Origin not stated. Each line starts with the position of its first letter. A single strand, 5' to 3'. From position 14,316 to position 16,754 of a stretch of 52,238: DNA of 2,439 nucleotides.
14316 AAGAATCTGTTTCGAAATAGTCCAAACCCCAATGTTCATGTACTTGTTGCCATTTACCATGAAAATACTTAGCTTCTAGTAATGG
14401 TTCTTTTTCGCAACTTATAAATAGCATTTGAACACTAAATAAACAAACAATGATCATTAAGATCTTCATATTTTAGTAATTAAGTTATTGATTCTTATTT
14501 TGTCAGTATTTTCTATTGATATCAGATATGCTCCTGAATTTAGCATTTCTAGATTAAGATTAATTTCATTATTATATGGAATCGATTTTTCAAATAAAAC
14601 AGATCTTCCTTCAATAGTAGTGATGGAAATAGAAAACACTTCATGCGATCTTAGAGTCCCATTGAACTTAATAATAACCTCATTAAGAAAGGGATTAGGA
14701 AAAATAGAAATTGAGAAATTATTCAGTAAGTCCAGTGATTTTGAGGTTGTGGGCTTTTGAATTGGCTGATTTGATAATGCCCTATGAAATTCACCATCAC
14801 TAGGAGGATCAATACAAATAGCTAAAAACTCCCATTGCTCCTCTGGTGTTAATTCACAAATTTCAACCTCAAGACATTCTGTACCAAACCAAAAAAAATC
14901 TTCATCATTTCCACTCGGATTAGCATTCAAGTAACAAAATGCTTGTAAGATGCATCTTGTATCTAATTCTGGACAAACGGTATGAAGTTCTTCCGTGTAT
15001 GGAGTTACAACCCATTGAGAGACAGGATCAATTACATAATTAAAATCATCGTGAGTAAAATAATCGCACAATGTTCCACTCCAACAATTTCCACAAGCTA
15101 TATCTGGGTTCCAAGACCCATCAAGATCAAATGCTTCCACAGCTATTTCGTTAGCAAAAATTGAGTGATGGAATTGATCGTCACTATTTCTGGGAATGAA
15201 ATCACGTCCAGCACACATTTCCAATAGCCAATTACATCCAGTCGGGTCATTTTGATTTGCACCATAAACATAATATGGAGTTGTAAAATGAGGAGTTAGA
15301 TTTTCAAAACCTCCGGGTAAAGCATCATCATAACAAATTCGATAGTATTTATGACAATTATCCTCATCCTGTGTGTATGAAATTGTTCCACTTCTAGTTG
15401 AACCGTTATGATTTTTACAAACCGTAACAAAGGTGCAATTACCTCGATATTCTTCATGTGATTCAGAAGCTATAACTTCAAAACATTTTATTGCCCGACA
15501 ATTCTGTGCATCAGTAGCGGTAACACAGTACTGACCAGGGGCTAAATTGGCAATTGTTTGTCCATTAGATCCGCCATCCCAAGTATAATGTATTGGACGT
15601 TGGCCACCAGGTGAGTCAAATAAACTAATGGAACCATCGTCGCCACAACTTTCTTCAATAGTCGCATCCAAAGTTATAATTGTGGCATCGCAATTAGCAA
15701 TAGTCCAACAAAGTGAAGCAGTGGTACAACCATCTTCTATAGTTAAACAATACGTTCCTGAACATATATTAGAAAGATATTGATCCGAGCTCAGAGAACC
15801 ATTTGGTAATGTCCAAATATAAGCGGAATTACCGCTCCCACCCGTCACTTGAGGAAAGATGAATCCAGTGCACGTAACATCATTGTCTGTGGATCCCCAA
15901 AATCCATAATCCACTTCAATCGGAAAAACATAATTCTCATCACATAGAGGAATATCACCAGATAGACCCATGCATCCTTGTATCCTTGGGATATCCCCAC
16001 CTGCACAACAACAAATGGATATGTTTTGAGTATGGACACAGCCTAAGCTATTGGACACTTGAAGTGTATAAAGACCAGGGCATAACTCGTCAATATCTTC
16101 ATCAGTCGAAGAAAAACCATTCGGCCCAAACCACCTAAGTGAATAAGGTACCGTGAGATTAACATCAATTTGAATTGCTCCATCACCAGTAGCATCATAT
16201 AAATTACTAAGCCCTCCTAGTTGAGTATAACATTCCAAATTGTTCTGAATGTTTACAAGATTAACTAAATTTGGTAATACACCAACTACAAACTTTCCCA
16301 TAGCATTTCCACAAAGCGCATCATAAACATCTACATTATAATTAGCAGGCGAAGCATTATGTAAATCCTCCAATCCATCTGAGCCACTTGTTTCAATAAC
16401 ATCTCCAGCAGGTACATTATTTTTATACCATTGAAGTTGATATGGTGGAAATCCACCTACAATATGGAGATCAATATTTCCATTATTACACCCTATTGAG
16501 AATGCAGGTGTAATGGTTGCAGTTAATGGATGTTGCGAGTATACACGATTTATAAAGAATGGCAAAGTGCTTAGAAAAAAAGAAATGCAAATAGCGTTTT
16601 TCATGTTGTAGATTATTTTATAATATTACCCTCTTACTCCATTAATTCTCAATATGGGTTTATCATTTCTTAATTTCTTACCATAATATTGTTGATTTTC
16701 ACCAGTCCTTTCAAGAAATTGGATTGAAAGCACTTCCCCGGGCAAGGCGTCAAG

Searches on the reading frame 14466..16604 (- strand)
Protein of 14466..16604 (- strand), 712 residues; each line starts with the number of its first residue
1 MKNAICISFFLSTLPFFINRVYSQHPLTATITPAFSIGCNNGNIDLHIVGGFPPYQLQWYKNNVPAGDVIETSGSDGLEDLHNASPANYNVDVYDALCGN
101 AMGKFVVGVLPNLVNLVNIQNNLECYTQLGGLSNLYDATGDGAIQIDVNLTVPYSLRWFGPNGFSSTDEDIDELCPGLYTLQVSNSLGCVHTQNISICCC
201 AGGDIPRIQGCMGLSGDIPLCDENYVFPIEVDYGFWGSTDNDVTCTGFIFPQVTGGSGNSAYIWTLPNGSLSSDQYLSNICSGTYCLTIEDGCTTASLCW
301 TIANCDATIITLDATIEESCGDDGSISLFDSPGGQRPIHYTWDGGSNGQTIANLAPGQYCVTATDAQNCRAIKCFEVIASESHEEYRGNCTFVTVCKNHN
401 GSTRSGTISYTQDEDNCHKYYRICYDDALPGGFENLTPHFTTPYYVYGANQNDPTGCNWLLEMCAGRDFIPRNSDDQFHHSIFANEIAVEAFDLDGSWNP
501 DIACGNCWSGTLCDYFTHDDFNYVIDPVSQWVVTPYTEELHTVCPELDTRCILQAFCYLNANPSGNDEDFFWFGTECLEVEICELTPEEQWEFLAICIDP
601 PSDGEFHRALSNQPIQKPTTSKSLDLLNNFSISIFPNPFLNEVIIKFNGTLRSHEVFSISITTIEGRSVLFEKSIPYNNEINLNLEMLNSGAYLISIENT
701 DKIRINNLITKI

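Call 28: search_protein_families(library=pfam, proteins=[window:14466-16604:-], max_evalue=0.0001)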
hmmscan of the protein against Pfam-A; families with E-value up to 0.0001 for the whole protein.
window:14466-16604:- (712 aa): 1 family
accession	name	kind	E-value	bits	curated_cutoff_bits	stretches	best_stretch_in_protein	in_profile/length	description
PF18962.6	Por_Secre_tail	-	6.9e-13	49.1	27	1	634-703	1-68/75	Secretion system C-terminal sorting domain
